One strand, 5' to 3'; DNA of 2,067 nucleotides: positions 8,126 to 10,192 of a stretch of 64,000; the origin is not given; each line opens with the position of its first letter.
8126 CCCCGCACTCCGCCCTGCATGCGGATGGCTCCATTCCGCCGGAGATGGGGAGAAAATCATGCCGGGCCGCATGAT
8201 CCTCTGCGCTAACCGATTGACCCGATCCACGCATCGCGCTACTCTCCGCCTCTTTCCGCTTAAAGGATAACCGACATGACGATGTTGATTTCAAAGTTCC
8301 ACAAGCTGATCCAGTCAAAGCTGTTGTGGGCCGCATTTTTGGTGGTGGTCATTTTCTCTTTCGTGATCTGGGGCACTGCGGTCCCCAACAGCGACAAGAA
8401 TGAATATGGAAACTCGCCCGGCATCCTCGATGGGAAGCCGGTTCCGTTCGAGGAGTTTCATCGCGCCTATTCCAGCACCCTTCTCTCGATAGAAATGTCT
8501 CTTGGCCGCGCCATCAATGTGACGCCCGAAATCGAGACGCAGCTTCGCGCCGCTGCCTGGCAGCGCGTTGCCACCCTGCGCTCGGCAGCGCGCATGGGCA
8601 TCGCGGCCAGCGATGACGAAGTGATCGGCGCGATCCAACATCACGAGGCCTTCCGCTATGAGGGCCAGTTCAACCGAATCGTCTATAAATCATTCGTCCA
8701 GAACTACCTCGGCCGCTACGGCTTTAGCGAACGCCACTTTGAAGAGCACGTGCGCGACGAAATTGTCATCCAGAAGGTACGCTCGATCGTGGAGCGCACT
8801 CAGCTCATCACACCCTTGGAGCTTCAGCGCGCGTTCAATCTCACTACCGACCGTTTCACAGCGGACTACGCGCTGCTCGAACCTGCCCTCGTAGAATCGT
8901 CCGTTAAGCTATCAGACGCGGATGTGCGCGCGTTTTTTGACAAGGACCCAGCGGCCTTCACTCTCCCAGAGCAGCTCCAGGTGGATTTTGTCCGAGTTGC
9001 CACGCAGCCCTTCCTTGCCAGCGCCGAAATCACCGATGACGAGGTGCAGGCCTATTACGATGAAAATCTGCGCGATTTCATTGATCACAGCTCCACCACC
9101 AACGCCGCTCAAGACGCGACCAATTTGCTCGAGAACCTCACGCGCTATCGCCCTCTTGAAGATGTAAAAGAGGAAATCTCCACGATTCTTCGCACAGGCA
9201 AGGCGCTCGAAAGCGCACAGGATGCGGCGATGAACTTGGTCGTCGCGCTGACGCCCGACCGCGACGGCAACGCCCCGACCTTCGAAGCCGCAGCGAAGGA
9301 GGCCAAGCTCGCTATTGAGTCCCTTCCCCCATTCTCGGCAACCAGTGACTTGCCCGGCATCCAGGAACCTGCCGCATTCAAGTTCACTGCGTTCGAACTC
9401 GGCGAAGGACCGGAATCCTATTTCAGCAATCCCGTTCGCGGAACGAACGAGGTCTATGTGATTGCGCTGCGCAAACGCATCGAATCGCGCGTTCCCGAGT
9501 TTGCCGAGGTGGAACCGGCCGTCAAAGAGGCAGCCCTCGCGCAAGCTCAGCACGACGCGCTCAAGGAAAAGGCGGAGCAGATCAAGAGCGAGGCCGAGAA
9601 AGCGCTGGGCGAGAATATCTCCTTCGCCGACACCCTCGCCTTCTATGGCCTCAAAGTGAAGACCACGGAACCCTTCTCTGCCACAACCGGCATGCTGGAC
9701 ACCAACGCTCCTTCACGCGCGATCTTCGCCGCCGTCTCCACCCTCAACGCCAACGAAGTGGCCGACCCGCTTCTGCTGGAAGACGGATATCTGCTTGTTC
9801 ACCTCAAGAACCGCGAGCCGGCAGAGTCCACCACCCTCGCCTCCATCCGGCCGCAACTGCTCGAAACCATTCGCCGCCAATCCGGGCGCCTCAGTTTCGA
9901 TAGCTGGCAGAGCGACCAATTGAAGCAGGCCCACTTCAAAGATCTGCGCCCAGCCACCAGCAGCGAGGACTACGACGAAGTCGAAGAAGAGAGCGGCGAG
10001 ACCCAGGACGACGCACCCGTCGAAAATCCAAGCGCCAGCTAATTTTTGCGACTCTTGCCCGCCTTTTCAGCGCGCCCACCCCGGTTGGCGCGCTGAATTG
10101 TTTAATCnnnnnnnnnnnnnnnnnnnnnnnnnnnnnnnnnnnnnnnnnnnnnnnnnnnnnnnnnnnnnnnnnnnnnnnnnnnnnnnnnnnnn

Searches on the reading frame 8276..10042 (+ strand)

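Call 44: search_protein_families(library=pfam, proteins=[window:8276-10042:+], max_evalue=0.00001)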
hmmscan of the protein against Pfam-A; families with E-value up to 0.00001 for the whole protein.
window:8276-10042:+ (588 aa): 3 families
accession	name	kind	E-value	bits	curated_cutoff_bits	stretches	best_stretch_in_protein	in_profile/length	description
PF13624.11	SurA_N_3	-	7.2e-19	68.6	27.2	1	6-168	3-161/162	SurA-like N-terminal domain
PF13623.11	SurA_N_2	-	1.6e-14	54.5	28.5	1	14-140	8-144/145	SurA-like N-terminal domain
PF13145.12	Rotamase_2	-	5e-14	53.6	27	1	417-526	31-121/121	PPIC-type PPIASE domain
